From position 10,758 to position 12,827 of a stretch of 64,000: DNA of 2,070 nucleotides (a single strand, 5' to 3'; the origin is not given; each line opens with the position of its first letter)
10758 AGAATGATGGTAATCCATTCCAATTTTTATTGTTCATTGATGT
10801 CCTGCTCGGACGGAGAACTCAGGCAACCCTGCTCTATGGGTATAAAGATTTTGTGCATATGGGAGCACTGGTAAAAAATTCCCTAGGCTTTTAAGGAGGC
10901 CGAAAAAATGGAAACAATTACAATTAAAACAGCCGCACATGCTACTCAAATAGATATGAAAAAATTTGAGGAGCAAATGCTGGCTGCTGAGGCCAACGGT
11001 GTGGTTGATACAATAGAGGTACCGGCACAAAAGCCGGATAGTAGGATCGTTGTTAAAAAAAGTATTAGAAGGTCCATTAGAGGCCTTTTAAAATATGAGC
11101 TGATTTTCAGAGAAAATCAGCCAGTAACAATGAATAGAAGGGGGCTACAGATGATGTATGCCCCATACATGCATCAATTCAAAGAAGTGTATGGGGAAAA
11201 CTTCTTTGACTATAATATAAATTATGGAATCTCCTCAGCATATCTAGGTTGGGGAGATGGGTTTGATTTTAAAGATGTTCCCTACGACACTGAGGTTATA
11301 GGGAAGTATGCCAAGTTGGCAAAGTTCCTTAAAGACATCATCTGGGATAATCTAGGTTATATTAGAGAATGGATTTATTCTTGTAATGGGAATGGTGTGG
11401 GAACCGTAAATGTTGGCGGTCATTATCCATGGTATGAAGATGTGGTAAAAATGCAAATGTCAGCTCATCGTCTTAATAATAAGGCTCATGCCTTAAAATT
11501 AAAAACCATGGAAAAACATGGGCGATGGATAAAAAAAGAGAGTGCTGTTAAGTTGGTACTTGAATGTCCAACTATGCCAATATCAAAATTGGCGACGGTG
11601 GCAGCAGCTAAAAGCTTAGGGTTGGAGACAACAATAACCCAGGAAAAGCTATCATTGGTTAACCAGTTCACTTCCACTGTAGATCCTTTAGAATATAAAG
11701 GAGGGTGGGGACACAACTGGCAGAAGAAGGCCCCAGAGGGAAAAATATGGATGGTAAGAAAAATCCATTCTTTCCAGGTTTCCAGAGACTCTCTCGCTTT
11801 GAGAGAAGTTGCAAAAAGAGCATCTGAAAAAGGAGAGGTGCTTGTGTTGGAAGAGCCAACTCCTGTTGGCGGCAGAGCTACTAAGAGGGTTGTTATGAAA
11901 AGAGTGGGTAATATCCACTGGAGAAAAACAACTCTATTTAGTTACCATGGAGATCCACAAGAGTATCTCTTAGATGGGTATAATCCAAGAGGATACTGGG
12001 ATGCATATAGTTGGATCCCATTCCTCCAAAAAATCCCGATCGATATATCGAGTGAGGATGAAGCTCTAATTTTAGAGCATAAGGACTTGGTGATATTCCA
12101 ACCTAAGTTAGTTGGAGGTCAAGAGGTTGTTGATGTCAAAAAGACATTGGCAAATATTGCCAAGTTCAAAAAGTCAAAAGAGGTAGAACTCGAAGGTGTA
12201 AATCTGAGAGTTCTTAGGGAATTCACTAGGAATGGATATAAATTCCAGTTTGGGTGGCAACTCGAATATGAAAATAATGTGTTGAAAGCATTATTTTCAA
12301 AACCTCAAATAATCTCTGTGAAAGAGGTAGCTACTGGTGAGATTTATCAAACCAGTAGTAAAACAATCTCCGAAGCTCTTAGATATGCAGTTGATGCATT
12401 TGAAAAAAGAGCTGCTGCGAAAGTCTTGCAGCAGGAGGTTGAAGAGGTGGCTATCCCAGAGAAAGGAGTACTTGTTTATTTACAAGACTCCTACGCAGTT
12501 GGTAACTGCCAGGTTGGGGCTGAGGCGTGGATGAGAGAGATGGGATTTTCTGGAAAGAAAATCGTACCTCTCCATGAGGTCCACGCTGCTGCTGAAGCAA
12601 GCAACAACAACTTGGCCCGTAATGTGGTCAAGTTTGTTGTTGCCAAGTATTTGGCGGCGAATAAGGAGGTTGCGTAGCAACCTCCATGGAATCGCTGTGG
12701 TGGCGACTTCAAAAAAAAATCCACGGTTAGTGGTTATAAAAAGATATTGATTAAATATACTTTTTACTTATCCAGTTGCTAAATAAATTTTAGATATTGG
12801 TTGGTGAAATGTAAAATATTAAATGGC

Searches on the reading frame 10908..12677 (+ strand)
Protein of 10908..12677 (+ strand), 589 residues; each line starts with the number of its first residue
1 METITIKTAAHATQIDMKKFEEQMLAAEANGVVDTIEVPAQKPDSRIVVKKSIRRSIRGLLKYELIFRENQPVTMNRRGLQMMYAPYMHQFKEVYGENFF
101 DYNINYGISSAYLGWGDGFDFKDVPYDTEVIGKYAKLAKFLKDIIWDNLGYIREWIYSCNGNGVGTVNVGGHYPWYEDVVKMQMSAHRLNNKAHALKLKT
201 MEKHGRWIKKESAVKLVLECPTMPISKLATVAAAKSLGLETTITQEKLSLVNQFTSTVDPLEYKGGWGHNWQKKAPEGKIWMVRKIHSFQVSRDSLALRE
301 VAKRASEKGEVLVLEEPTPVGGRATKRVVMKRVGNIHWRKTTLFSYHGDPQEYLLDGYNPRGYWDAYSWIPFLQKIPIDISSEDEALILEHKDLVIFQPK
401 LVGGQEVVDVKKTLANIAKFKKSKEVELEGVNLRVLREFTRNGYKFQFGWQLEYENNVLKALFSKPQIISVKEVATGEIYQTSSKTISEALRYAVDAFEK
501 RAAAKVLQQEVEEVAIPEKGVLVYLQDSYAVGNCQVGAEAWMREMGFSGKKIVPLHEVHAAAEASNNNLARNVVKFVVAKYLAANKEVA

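Call 18: search_protein_families(library=pfam, proteins=[window:10908-12677:+], max_evalue=0.1)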
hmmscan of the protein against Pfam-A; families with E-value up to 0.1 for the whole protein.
window:10908-12677:+ (589 aa): 0 families

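Call 19: find_homologous_proteins(query=window:10908-12674:+)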
Query window:10908-12674:+ (589 aa): 1 proteins with E <= 0.001 among 8000 candidates.
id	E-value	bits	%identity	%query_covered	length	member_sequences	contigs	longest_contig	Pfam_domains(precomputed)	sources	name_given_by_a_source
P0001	0.0e+0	1339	100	100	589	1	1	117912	-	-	-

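Call 21: find_encoding_contigs(protein=P0001, flank=10000, max_places=6)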
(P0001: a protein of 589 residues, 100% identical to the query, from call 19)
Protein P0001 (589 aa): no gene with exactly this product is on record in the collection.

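Call 36: search_protein_representatives(protein=window:10908-12674:+)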
Query: 589 residues. Proteins with E-value up to 0.001 (for the whole library): 25; up to 1e-10: 10; up to 1e-30: 2. The best 25 are listed.
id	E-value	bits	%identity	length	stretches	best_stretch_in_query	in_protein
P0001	0.0e+00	1339.2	100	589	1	1-589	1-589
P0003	3.3e-36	141.6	62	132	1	465-587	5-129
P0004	1.2e-28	116.7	46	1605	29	130-155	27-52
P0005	2.2e-24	102.6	66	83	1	507-587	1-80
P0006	1.5e-23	99.8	45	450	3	492-587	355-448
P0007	4.3e-23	98.3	41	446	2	483-583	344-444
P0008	6.0e-15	71.4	51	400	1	488-583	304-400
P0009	7.5e-13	64.5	42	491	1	483-580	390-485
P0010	1.9e-11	59.9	39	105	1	490-579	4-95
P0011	4.1e-11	58.8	53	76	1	517-582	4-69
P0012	1.5e-10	56.9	39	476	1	474-581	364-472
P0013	2.2e-10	56.4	36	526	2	486-582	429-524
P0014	5.5e-08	48.5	34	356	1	460-578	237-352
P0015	2.8e-06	42.8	34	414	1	484-580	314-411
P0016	8.6e-06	41.2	40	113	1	503-572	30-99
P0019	2.3e-05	39.8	34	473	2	488-580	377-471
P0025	6.1e-04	35.1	36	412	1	476-582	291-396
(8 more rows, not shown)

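Call 37: search_protein_families(library=pfam, proteins=[P0003, P0004, P0006, P0007, P0008, P0009, P0012, P0013, P0014], max_evalue=0.01)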
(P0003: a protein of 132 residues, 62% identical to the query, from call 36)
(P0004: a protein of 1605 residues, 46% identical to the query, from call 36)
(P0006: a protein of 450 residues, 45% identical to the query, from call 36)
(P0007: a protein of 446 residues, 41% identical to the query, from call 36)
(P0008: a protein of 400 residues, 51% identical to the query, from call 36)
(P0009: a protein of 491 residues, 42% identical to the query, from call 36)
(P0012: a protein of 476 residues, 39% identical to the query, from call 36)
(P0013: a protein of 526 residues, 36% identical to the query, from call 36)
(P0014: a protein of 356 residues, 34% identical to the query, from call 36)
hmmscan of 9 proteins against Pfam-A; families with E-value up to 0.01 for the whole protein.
P0003 (132 aa): 0 families

P0004 (1605 aa): 7 families
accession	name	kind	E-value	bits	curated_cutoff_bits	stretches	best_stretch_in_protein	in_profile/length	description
PF08279.18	HTH_11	-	6.9e-53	176.8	25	0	97-130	11-44/55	HTH domain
PF17482.7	Phage_sheath_1C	-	3.2e-29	101.5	26.9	0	97-117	56-76/104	Phage tail sheath C-terminal domain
PF24190.1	OB_RNR_2nd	-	9.1e-25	87.2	27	0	97-126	6-35/67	Ribonuclease R second OB domain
PF01870.24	Hjc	-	5.4e-24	84.4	21.1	0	1522-1563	30-71/93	Archaeal holliday junction resolvase (hjc)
PF18493.6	DUF5617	-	8.2e-21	74.4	26.3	0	233-299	5-70/90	Domain of unknown function (DUF5617)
PF02583.22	Trns_repr_metal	-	6e-19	68.7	22.8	0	56-78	30-52/78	Metal-sensitive transcriptional repressor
PF23907.1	DUF7249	-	2.9e-11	44.6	27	0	849-904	25-81/93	Family of unknown function (DUF7249)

P0006 (450 aa): 0 families

P0007 (446 aa): 0 families

P0008 (400 aa): 0 families

P0009 (491 aa): 0 families

P0012 (476 aa): 0 families

P0013 (526 aa): 0 families

P0014 (356 aa): 0 families

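Call 40: find_encoding_contigs(protein=P0006, flank=6000, max_places=4)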
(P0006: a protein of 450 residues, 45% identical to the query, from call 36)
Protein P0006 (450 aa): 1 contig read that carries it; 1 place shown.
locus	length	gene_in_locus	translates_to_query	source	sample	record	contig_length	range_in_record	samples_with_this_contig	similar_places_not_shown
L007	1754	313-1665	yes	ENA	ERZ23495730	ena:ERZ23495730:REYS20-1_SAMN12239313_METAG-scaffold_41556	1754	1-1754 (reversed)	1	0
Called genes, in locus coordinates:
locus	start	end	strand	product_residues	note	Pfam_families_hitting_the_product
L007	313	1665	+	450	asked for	-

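Call 46: find_related_loci(query=A3, collection=metagenome_contigs, flank=5000)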
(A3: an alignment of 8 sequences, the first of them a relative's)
Query A3 (589 aa) in metagenome_contigs; peptide patterns used: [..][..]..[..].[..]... (x = any residue, [..] = any of these).
49 stretches matched a pattern; 8 encode a relative of the query (tblastn E <= 1e-3); 8 distinct loci.
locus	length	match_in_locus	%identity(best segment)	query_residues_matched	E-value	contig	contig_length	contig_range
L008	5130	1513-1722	36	490-558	7e-9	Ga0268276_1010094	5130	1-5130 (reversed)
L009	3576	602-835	33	478-555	1e-7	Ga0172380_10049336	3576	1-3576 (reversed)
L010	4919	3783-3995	39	477-552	4e-7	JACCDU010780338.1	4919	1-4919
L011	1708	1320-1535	33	475-552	3e-6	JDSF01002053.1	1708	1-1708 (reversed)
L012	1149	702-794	52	522-552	2e-5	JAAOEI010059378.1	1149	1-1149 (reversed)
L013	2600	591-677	48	520-548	3e-5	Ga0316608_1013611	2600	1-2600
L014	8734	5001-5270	28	485-580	1e-4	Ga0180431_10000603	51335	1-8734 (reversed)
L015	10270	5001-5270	28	485-580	1e-4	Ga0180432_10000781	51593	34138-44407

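Call 52: search_protein_families(library=phrogs, proteins=[L015:1811-3418:-, L015:3396-3905:-, L015:4131-5276:+, L015:5303-5731:+, L015:5976-6842:-, L015:8796-9506:-, L010:55-1056:+, L010:1152-1784:+, L010:1786-2397:+, L010:2523-4097:+], max_evalue=0.001)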
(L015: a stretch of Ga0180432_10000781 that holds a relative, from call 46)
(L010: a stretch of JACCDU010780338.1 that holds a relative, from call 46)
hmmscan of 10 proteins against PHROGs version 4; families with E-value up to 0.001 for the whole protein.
L015:1811-3418:- (535 aa): 4 families
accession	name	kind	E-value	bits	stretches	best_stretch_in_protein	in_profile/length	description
phrog_675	-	head and packaging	6.7e-101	339.3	1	46-521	32-546/576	terminase large subunit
phrog_12876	-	head and packaging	1e-24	88.5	1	110-321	4-234/235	terminase large subunit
phrog_15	-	head and packaging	1.1e-19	71.3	1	101-307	430-661/1330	terminase large subunit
phrog_21311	-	head and packaging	5e-08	34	1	107-290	2-204/218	terminase large subunit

L015:3396-3905:- (169 aa): 0 families

L015:4131-5276:+ (381 aa): 0 families

L015:5303-5731:+ (142 aa): 0 families

L015:5976-6842:- (288 aa): 2 families
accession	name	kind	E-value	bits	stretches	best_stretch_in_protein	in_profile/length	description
phrog_1035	-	DNA, RNA and nucleotide metabolism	7.6e-08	33.5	1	59-259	45-166/271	endonuclease VII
phrog_5558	-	moron, auxiliary metabolic gene and host takeover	3.6e-05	25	1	72-123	3-53/130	Lar-like restriction alleviation protein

L015:8796-9506:- (236 aa): 7 families
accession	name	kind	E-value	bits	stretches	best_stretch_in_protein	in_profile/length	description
phrog_678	-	DNA, RNA and nucleotide metabolism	4.4e-23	83.4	1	9-230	32-287/346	replication initiation O-like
phrog_277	-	DNA, RNA and nucleotide metabolism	7.4e-13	49.4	1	7-140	27-154/318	replication initiation O-like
phrog_2365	-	DNA, RNA and nucleotide metabolism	1.7e-12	48.9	1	7-145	27-156/232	replication initiation O-like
phrog_16826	-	DNA, RNA and nucleotide metabolism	1.4e-11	45.2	1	1-152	2-157/341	DnaD-like helicase loader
phrog_18589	-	unknown function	1.5e-10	42.3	1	133-232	12-107/156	-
phrog_5810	-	DNA, RNA and nucleotide metabolism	1.1e-07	32.7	1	13-140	3-135/268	replication initiation protein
phrog_345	-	DNA, RNA and nucleotide metabolism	0.0005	20.8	1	7-146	25-173/297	replication initiation O-like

L010:55-1056:+ (333 aa): 1 family
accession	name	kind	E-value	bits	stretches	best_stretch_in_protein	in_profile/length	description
phrog_25411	-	unknown function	3.2e-17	63.4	1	81-303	376-603/627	-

L010:1152-1784:+ (210 aa): 1 family
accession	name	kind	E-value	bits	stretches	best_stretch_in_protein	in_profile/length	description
phrog_1987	-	unknown function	0.0001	23.7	1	1-43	1-44/128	-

L010:1786-2397:+ (203 aa): 0 families

L010:2523-4097:+ (524 aa): 0 families

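Call 53: search_protein_families(library=phrogs, proteins=[P0001, P0006, P0007, P0009, P0013], max_evalue=0.01)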
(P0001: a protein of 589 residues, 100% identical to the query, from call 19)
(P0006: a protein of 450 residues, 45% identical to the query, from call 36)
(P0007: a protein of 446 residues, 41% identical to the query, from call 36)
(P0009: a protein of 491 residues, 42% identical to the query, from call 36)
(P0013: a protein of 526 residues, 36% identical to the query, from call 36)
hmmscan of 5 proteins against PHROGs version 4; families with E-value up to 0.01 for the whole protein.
P0001 (589 aa): 1 family
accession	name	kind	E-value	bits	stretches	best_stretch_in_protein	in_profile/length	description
phrog_1196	-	tail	0.00046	21.4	1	494-553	32-91/128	tail assembly chaperone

P0006 (450 aa): 0 families

P0007 (446 aa): 0 families

P0009 (491 aa): 1 family
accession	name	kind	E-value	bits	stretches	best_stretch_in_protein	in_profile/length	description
phrog_1196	-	tail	0.00018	22.7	1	412-458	43-89/128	tail assembly chaperone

P0013 (526 aa): 1 family
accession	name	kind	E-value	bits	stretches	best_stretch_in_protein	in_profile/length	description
phrog_1196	-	tail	0.0026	19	1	466-493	60-87/128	tail assembly chaperone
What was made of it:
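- Tried and rejected: No Pfam family (call 18), and only a weak PHROG 'tail assembly chaperone' hit (E 5e-4, call 53).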

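Call 54: find_encoding_contigs(protein=P0007, flank=5000, max_places=4)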
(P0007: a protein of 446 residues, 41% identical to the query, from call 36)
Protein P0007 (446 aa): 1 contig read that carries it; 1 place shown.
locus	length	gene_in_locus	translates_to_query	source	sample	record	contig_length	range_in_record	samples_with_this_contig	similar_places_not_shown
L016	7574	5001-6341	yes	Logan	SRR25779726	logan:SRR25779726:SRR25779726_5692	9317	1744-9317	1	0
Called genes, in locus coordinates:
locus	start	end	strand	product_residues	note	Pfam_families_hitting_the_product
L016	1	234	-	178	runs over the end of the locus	-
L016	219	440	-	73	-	-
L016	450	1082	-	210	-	-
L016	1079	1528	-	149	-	-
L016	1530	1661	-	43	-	-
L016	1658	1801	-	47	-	-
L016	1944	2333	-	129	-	-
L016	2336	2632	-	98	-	-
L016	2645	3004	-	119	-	-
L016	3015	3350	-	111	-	-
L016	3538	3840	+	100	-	-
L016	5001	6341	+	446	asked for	-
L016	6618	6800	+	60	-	-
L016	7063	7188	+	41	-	-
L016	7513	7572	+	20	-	?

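Call 55: find_encoding_contigs(protein=P0009, flank=5000, max_places=4)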
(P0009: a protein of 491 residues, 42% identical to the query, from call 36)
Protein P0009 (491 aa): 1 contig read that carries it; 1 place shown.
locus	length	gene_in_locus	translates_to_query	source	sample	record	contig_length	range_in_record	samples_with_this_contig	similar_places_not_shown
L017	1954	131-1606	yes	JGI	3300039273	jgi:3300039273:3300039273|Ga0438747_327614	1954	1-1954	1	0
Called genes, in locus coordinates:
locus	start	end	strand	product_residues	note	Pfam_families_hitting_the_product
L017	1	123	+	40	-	?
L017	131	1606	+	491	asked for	-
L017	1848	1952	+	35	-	?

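Call 56: find_encoding_contigs(protein=P0013, flank=5000, max_places=4)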
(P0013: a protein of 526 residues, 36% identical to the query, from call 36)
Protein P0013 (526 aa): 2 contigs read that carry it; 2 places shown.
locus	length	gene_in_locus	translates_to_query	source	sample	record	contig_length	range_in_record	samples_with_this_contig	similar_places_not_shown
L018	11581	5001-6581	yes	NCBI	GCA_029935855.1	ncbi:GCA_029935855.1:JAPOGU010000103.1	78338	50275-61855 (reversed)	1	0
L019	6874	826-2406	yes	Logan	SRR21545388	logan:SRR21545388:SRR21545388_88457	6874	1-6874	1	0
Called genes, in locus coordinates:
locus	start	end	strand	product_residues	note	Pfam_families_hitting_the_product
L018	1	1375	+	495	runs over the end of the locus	-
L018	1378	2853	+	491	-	-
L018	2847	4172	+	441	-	-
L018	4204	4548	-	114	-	-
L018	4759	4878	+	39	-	-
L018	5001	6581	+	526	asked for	-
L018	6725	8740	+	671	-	PF00562:RNA_pol_Rpb2_6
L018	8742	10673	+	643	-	-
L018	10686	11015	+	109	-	-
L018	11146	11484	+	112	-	PF27390:PM0253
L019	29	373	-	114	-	-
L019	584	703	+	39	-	-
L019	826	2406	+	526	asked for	-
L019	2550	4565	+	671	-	PF00562:RNA_pol_Rpb2_6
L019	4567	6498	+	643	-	-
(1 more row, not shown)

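Call 76: find_homologous_proteins(query=A3, max_evalue=0.00001)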
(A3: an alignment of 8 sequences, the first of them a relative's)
Query A3 (8 sequences) (589 aa, profile of the alignment): 1 proteins with E <= 0.00001 among 8000 candidates.
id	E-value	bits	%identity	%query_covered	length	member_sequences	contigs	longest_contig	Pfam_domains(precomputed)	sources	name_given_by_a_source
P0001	1.4e-160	553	100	100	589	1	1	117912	-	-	-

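Call 77: find_encoding_contigs(protein=P0003, flank=5000, max_places=4)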
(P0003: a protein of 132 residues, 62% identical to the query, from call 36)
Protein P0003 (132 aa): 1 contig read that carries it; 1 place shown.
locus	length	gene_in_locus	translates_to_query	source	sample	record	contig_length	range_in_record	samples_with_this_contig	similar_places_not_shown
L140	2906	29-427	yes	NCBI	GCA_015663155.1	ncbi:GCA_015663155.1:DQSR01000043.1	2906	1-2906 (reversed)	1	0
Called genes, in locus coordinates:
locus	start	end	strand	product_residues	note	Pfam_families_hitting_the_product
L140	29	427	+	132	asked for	-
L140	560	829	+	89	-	-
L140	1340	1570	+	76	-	-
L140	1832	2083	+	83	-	-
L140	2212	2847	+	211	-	PF01386:Ribosomal_L25p, PF14693:Ribosomal_TL5_C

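Call 78: find_encoding_contigs(protein=P0008, flank=5000, max_places=4)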
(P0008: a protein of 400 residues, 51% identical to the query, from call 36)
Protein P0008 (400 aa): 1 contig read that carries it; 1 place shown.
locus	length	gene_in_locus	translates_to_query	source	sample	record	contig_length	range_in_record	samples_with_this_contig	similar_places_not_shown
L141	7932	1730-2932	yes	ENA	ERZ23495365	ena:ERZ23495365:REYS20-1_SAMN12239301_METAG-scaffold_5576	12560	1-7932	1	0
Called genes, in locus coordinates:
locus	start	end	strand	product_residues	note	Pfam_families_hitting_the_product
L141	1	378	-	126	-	?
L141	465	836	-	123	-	PF00072:Response_reg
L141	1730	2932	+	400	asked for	-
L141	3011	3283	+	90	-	-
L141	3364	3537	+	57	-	-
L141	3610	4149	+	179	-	-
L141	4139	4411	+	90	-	-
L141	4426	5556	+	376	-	PF20530:DUF6745 (faint)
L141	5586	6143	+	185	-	-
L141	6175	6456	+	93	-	-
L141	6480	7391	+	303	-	-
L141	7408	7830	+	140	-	-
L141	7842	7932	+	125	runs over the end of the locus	-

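Call 79: find_encoding_contigs(protein=P0012, flank=5000, max_places=4)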
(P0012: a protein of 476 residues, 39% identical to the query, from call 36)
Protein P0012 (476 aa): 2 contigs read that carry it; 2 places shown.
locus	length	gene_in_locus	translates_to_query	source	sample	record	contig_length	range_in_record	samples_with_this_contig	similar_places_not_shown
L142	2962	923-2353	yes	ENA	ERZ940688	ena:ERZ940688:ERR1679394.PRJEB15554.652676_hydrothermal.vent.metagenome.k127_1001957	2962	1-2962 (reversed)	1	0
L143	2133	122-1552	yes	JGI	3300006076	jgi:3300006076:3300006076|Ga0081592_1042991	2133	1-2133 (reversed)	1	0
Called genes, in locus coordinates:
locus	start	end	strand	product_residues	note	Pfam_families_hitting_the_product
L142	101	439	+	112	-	-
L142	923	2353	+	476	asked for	-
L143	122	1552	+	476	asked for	-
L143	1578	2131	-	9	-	?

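Call 90: predict_structure(alignment_id=A2)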
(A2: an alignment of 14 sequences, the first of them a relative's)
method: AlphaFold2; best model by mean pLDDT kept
length: 589 residues; sequences in the alignment: 14
mean_pLDDT: 53.8   pTM: 0.30
mean pLDDT of the five models: 53.8, 53.1, 52.2, 51.2, 47.4
residues with pLDDT >= 90: 57; 70-90: 141; 50-70: 82; < 50: 309
segments of 3 or more residues with pLDDT < 50: 1-15, 33-180, 241-286, 309-380, 391-409, 461-465
pLDDT, mean of each block of 10 residues (from residue 1): 29 46 59 46 40 32 32 30 34 32 29 27 34 40 35 27 27 42 65 89 85 77 87 75 35 32 27 33 47 74 56 34 31 27 25 24 22 27 53 37 37 63 71 79 83 57 60 84 79 81 72 90 92 83 92 96 91 90 72
secondary structure, 60 per line:
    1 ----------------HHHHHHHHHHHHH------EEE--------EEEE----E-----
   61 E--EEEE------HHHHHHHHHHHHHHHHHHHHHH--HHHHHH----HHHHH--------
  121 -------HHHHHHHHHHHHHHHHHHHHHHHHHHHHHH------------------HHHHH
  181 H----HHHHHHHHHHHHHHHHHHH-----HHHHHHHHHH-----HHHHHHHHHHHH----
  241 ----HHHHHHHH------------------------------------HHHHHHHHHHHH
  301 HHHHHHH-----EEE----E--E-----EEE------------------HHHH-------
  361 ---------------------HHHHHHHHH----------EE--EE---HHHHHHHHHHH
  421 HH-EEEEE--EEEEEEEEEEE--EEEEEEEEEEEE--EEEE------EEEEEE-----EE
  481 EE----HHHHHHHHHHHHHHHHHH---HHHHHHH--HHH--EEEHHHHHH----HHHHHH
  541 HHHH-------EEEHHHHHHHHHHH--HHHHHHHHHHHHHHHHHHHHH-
elements in order: H17-29 E36-38 E47-50 E64-67 H74-95 H98-103 H108-112 H128-157 H176-181 H186-204 H210-219 H225-236 H245-252 H289-307 E313-315 E329-331 H350-353 H382-390 H410-422 E424-428 E431-441 E444-455 E458-461 E468-473 E479-482 H487-504 H508-514 E522-524 H525-530 H535-544 E552-554 H555-565 H568-588
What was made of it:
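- Tried and rejected: The AlphaFold model is poor (pLDDT 54, call 90).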

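Call 93: fold_search(model_id=the predicted structure, library=pdb)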
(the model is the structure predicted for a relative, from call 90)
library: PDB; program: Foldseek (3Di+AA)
matches with E <= 10: 763; with E <= 0.001: 0
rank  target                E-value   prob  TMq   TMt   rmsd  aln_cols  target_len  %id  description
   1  6xee                  5.6e-02  0.13  0.05  0.09  15.4       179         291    9  Crystal Structure of the PTP1B YopH WPD loop Chimera 4 apo form (released 2021-12-15)
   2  1a5y                  7.3e-02  0.14  0.07  0.11  15.6       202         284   10  PROTEIN TYROSINE PHOSPHATASE 1B CYSTEINYL-PHOSPHATE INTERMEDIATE (released 1998-06-17)
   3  2fjm_A                7.6e-02  0.12  0.06  0.09  15.0       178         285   10  The structure of phosphotyrosine phosphatase 1B in complex with compound 2 (released 2006-01-17)
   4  4ge2_A                7.6e-02  0.11  0.06  0.10  21.6       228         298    9  Crystal structure of human protein tyrosine phosphatase PTPN9 (MEG2) complex with compound 3 (released 2012-10-31)
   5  7gs8                  9.0e-02  0.13  0.05  0.10  14.5       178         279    8  PanDDA Analysis group deposition -- Crystal structure of PTP1B in complex with FMOPL000466a (released 2024-01-24)
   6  3zmp_B                1.0e-01  0.14  0.06  0.11  14.4       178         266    9  Src-derived peptide inhibitor complex of PTP1B (released 2014-01-22)
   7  3i36                  1.0e-01  0.13  0.07  0.12  15.6       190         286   10  Crystal Structure of Rat Protein Tyrosine Phosphatase eta Catalytic Domain (released 2010-06-23)
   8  5ka2                  1.0e-01  0.12  0.05  0.10  14.5       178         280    8  Protein Tyrosine Phosphatase 1B YAYA (Y152A, Y153A) mutant, open state (released 2017-03-08)
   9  6cwv                  1.0e-01  0.12  0.05  0.10  14.4       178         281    8  Protein Tyrosine Phosphatase 1B A122S mutant (released 2018-10-24)
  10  2pa5_A                1.0e-01  0.11  0.06  0.10  22.1       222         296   10  Crystal structure of human protein tyrosine phosphatase PTPN9 (released 2007-05-15)
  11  7key                  1.2e-01  0.12  0.05  0.10  14.5       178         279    8  Protein Tyrosine Phosphatase 1B, Apo (released 2022-01-19)
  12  1nwe                  1.2e-01  0.12  0.05  0.09  16.6       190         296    7  Ptp1B R47C Modified at C47 with N-[4-(2-{2-[3-(2-Bromo-acetylamino)-propionylamino]-3-hydroxy-propionylamino}-ethyl)-phe (released 2003-05-06)
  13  1lar_B                1.2e-01  0.12  0.08  0.09  21.2       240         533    9  CRYSTAL STRUCTURE OF THE TANDEM PHOSPHATASE DOMAINS OF RPTP LAR (released 2000-04-25)
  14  9ua8_A                1.2e-01  0.09  0.07  0.12  21.2       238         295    8  structure of PTP-MEG2 and IFG1R-pY1165/pY1166 peptide complex (released 2026-04-08)
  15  4ge6_A                1.2e-01  0.09  0.06  0.10  21.8       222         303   12  Crystal structure of human protein tyrosine phosphatase PTPN9 (MEG2) complex with compound 7 (released 2012-10-31)
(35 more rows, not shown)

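Call 99: search_protein_families(library=phrogs, proteins=[L141:3011-3283:+, L141:3544-4149:+, L141:4426-5556:+, L141:5586-6143:+, L141:6480-7391:+, L141:7408-7830:+, L018:6725-8740:+, L018:8742-10673:+, L018:1378-2853:+, L018:2847-4172:+], max_evalue=0.001)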
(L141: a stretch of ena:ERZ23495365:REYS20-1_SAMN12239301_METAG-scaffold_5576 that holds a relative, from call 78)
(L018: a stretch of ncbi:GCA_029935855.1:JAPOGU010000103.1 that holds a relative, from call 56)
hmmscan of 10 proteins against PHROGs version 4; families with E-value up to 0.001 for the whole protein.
L141:3011-3283:+ (90 aa): 0 families

L141:3544-4149:+ (201 aa): 0 families

L141:4426-5556:+ (376 aa): 2 families
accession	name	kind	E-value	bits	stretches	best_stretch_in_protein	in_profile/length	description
phrog_14557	-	unknown function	6.5e-11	42.8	0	207-219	21-33/38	-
phrog_29425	-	unknown function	6.7e-08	33.3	0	208-224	32-48/64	-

L141:5586-6143:+ (185 aa): 3 families
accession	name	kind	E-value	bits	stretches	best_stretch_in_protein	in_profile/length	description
phrog_14557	-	unknown function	2.6e-06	28.1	0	54-66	22-34/38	-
phrog_29425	-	unknown function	4.2e-05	24.4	0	54-77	32-54/64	-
phrog_31813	-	unknown function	0.00099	19.2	0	15-38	226-249/378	-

L141:6480-7391:+ (303 aa): 6 families
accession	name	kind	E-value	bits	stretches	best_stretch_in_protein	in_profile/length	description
phrog_14557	-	unknown function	2.3e-12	47.5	0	124-135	22-33/38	-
phrog_31813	-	unknown function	2.3e-07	31.2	0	10-43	220-253/378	-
phrog_25600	-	unknown function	1.7e-06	28.9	0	173-212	11-48/121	-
phrog_5458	-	unknown function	1.8e-05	25.9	0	20-54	13-47/102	-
phrog_29425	-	unknown function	0.00019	22.3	0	216-231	32-47/64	-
phrog_1261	-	unknown function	0.00035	21.3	0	77-100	30-53/57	-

L141:7408-7830:+ (140 aa): 0 families

L018:6725-8740:+ (671 aa): 4 families
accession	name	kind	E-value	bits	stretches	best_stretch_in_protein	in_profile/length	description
phrog_3295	-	DNA, RNA and nucleotide metabolism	1e-131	441.6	1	11-670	9-694/698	RNA polymerase beta subunit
phrog_18919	-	DNA, RNA and nucleotide metabolism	5.5e-38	132.1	1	8-326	5-332/394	RNA polymerase beta subunit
phrog_23982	-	DNA, RNA and nucleotide metabolism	4.2e-24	86.5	2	493-664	120-294/300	RNA polymerase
phrog_24349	-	unknown function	0.00052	18.5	1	371-604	916-1088/1191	-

L018:8742-10673:+ (643 aa): 1 family
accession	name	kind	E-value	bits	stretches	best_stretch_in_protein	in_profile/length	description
phrog_3015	-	DNA, RNA and nucleotide metabolism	1.4e-108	365.1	1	42-625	78-650/653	RNA polymerase beta subunit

L018:1378-2853:+ (491 aa): 1 family
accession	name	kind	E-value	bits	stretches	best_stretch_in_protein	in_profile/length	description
phrog_3141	-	unknown function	7.4e-16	59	1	11-467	8-463/510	-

L018:2847-4172:+ (441 aa): 1 family
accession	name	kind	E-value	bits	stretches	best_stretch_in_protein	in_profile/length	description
phrog_3520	-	unknown function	2.6e-07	31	1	2-275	5-278/439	-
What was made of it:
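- A distant homologue lies next to a terminase (call 52), and another next to phage RNA polymerase beta-like genes (calls 56, 99).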
